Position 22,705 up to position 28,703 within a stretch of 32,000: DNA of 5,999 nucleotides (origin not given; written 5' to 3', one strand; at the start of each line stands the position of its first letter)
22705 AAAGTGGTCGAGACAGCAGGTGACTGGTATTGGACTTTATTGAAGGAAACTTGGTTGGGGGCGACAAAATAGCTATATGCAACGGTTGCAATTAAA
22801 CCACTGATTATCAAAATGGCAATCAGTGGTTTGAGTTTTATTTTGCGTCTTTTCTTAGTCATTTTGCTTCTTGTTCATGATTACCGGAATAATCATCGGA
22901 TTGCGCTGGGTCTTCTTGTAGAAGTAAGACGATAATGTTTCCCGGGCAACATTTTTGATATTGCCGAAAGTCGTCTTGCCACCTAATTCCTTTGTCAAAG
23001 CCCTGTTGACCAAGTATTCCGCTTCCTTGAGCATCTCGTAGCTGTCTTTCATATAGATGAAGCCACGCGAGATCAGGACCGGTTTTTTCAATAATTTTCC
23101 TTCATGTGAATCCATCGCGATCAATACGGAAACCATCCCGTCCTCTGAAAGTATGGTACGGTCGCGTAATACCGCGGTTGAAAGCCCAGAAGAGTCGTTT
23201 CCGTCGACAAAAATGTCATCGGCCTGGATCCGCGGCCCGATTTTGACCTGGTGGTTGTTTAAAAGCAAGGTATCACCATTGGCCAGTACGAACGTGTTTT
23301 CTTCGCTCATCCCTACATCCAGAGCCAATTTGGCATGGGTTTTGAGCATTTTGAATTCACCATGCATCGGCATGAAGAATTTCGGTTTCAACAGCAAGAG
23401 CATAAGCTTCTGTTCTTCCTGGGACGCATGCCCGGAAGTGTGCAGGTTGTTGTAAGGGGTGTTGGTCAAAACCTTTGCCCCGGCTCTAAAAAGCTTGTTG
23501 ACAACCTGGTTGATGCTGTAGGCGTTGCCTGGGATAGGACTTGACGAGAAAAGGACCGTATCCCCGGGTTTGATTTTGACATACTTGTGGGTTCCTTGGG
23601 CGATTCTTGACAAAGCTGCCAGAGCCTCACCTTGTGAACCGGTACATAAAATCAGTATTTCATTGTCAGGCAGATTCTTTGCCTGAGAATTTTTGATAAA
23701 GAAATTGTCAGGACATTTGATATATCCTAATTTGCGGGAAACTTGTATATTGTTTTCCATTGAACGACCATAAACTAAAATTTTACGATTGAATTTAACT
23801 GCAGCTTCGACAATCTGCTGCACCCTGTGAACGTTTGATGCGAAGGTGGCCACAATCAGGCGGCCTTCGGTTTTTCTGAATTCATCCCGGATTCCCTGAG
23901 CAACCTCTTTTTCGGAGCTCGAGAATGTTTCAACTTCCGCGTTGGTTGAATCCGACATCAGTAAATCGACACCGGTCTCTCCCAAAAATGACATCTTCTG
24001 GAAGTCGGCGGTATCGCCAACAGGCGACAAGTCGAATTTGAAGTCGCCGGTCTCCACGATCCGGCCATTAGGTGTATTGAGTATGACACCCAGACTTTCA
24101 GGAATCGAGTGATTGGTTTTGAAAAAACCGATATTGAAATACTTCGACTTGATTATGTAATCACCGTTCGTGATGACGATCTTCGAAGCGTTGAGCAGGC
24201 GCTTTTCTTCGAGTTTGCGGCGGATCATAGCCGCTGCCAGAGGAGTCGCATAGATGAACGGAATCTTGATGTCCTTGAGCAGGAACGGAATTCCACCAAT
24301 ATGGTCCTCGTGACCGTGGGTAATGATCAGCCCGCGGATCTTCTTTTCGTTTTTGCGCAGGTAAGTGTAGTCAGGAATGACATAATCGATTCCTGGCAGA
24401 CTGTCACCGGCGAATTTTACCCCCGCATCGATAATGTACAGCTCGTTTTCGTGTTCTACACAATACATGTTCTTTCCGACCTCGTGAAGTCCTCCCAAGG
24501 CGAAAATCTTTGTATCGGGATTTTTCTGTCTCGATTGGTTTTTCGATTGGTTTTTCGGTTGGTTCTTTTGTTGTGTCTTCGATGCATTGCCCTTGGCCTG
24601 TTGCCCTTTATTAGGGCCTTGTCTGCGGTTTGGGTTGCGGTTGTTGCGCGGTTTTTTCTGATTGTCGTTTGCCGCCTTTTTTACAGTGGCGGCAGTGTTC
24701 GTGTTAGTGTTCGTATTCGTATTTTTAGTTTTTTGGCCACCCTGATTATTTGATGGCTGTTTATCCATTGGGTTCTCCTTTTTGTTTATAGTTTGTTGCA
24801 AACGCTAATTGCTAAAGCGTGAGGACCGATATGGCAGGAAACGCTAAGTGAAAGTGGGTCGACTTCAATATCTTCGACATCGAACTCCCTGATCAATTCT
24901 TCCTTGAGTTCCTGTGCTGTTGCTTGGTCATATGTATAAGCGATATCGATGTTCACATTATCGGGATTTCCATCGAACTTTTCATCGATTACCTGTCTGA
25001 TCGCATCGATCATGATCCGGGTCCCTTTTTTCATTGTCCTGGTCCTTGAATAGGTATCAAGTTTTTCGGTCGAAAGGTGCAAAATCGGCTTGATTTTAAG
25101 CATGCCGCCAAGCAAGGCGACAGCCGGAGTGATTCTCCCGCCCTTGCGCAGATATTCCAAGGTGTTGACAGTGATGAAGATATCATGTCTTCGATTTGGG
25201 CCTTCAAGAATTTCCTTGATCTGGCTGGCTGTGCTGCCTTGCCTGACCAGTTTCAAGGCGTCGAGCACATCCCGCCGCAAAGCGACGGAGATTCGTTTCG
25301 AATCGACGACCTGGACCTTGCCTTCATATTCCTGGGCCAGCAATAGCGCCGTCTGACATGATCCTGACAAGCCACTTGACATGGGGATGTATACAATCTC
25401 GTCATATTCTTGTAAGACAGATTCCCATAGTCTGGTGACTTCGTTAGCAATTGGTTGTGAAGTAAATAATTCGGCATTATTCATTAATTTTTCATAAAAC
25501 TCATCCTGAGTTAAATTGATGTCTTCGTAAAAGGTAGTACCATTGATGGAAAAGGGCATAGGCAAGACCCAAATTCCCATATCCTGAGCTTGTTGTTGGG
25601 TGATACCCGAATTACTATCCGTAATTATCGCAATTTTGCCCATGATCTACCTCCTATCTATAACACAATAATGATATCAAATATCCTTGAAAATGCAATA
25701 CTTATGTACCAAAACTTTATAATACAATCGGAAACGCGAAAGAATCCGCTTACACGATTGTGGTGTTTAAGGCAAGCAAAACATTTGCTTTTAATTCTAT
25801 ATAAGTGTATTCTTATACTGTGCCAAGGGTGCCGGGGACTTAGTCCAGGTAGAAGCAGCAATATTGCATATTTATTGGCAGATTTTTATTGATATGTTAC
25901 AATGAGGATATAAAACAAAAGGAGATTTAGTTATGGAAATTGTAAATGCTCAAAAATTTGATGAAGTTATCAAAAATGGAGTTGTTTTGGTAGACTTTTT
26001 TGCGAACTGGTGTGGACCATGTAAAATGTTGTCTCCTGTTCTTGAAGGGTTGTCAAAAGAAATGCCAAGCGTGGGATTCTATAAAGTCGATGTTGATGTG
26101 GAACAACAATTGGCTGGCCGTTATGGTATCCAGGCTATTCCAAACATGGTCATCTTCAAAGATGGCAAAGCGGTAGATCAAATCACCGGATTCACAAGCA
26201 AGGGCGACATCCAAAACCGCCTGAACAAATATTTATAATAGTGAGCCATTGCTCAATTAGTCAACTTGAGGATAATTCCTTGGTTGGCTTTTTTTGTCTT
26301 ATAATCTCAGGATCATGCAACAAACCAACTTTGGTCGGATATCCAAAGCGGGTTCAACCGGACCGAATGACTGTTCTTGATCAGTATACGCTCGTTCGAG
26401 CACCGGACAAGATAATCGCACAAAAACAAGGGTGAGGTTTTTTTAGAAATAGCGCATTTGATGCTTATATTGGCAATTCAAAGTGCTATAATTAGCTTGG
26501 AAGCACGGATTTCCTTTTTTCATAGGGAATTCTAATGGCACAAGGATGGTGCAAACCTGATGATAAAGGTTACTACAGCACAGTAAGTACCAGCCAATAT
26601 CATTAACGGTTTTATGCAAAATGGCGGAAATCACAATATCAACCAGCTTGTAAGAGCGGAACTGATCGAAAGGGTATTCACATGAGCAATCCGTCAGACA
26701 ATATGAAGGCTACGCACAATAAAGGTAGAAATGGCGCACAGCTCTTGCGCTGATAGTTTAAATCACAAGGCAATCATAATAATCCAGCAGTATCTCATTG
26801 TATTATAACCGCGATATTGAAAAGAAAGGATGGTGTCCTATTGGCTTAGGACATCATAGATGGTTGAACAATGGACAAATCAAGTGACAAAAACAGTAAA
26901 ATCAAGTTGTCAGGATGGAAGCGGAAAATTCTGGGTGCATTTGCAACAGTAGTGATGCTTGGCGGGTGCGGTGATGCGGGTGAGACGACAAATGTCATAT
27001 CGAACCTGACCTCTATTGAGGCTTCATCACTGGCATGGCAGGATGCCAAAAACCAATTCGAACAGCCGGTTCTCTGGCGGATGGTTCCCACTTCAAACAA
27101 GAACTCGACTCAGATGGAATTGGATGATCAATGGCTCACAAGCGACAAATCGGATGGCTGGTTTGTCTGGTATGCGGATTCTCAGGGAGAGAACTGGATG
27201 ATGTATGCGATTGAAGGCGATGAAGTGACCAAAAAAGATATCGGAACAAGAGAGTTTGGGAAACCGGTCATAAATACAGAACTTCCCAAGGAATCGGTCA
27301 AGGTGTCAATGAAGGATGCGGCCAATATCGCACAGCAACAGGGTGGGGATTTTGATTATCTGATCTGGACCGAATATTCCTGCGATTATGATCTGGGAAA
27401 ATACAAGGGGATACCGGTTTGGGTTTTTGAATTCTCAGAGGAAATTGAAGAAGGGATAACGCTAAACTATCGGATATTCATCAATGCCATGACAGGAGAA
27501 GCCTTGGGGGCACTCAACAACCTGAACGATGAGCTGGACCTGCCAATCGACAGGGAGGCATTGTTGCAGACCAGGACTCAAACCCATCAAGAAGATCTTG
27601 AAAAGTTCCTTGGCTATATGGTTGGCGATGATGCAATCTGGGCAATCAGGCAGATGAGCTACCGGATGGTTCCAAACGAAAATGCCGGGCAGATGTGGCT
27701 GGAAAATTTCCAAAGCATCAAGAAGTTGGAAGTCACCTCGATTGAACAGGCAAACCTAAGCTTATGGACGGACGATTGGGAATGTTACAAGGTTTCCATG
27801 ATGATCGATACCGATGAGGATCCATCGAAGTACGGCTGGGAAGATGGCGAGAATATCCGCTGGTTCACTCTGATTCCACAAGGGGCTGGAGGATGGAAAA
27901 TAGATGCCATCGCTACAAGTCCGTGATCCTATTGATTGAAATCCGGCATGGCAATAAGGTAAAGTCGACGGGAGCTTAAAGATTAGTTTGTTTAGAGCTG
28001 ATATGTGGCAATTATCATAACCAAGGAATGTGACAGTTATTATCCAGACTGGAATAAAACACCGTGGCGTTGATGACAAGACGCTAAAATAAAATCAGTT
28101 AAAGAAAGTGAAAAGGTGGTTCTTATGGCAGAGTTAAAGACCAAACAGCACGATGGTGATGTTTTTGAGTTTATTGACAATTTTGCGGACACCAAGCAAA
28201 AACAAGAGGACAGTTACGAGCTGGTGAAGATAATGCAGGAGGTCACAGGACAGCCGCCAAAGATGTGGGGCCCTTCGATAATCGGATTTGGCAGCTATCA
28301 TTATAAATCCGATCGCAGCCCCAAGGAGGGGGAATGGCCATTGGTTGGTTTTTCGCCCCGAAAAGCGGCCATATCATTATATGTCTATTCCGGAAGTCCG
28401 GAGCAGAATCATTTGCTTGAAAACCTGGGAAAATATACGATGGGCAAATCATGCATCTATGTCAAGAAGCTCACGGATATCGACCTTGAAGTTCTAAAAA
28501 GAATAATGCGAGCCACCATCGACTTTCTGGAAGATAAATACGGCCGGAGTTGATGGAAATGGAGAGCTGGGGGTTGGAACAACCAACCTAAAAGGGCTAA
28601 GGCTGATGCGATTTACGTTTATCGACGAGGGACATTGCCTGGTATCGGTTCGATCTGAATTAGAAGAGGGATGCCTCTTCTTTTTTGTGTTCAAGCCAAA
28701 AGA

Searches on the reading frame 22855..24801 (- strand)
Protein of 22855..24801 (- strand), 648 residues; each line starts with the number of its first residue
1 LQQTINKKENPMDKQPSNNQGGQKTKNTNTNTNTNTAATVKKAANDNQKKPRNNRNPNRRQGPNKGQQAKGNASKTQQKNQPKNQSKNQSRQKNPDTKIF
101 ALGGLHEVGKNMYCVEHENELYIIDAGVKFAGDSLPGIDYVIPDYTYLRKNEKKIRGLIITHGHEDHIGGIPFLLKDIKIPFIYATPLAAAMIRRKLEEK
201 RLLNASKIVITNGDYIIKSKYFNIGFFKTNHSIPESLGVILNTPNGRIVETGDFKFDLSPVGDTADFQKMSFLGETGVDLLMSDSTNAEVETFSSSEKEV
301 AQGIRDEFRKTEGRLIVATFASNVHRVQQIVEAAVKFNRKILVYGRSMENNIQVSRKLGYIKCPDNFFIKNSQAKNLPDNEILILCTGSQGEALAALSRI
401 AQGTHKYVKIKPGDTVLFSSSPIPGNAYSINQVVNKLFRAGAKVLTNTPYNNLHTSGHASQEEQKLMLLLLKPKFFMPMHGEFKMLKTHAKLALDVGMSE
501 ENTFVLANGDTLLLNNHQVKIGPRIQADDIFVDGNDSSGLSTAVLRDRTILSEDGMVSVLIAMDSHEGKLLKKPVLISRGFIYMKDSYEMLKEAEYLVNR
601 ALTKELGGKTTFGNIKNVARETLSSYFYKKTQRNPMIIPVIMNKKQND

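Call 13: search_protein_families(library=pfam, proteins=[window:22855-24801:-], max_evalue=0.001)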
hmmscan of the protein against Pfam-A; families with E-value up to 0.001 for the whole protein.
window:22855-24801:- (648 aa): 5 families
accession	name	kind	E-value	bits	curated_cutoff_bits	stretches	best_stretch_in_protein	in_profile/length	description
PF22505.1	RNase_J_b_CASP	-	1e-53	180.9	27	1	312-437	1-126/126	Ribonuclease J, beta-CASP domain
PF17770.6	RNase_J_C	-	2.6e-26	93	23.8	1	544-643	1-101/102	Ribonuclease J C-terminal domain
PF00753.33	Lactamase_B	-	4.8e-13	49.9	22.7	1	110-205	6-94/196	Metallo-beta-lactamase superfamily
PF07521.17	RMMBL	-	4.3e-08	33.5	21.6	1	452-493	11-52/63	Zn-dependent metallo-hydrolase RNA specificity domain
PF12706.13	Lactamase_B_2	-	8.6e-08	32.5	27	1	148-286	24-165/200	Beta-lactamase superfamily domain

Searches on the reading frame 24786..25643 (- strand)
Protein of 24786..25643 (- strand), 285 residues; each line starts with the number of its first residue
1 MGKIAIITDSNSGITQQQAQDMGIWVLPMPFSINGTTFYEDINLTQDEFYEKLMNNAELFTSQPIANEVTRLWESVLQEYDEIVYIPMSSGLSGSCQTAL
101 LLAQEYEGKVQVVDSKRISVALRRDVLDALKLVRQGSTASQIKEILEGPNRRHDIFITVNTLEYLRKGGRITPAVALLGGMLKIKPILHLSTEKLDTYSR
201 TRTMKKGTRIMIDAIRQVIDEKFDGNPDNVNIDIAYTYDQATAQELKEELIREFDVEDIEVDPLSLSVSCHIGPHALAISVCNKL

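Call 13: search_protein_families(library=pfam, proteins=[window:24786-25643:-], max_evalue=0.001)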
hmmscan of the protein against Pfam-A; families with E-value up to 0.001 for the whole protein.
window:24786-25643:- (285 aa): 1 family
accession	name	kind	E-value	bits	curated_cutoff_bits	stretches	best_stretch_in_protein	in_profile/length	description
PF02645.21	DegV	-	1e-68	232.1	27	1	3-283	1-279/280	Uncharacterised protein, DegV family COG1307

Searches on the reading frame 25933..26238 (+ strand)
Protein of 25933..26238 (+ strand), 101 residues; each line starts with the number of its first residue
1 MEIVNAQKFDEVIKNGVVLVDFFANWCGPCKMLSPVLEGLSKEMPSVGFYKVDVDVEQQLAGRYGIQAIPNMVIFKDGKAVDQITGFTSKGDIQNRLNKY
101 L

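Call 13: search_protein_families(library=pfam, proteins=[window:25933-26238:+], max_evalue=0.001)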
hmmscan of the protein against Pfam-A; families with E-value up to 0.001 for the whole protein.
window:25933-26238:+ (101 aa): 5 families
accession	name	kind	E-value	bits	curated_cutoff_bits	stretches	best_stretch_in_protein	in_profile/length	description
PF00085.26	Thioredoxin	-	2.7e-28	98.4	23.5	1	3-98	4-102/103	Thioredoxin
PF13098.12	Thioredoxin_2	-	2.2e-08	34.8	27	1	17-95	7-102/104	Thioredoxin-like domain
PF13905.12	Thioredoxin_8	-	3.5e-07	30.9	27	0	17-44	3-30/94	Thioredoxin-like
PF14595.12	Thioredoxin_9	-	8.4e-05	22.9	25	1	20-78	46-107/129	Thioredoxin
PF07449.17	HyaE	-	0.00099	19.6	22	0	53-88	68-103/108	Hydrogenase-1 expression protein HyaE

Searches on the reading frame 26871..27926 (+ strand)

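Call 13: search_protein_families(library=pfam, proteins=[window:26871-27926:+], max_evalue=0.001)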
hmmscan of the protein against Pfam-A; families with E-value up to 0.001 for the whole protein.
window:26871-27926:+ (351 aa): 1 family
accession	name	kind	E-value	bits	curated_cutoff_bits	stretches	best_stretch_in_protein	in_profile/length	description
PF03413.25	PepSY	-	0.00028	21.6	24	1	144-213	1-58/60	Peptidase propeptide and YPEB domain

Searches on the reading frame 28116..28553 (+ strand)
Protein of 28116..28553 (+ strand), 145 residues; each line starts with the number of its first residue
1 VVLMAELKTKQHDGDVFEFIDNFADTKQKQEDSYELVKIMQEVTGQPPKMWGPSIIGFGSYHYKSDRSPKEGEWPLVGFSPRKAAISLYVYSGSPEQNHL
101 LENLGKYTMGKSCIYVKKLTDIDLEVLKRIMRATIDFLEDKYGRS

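Call 13: search_protein_families(library=pfam, proteins=[window:28116-28553:+], max_evalue=0.001)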
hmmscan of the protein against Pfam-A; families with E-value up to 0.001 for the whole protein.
window:28116-28553:+ (145 aa): 1 family
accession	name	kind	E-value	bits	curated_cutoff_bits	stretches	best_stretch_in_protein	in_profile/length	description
PF08818.16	DUF1801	-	2.3e-13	50.8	27.2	1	29-135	1-85/85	Domain of unknown function (DU1801)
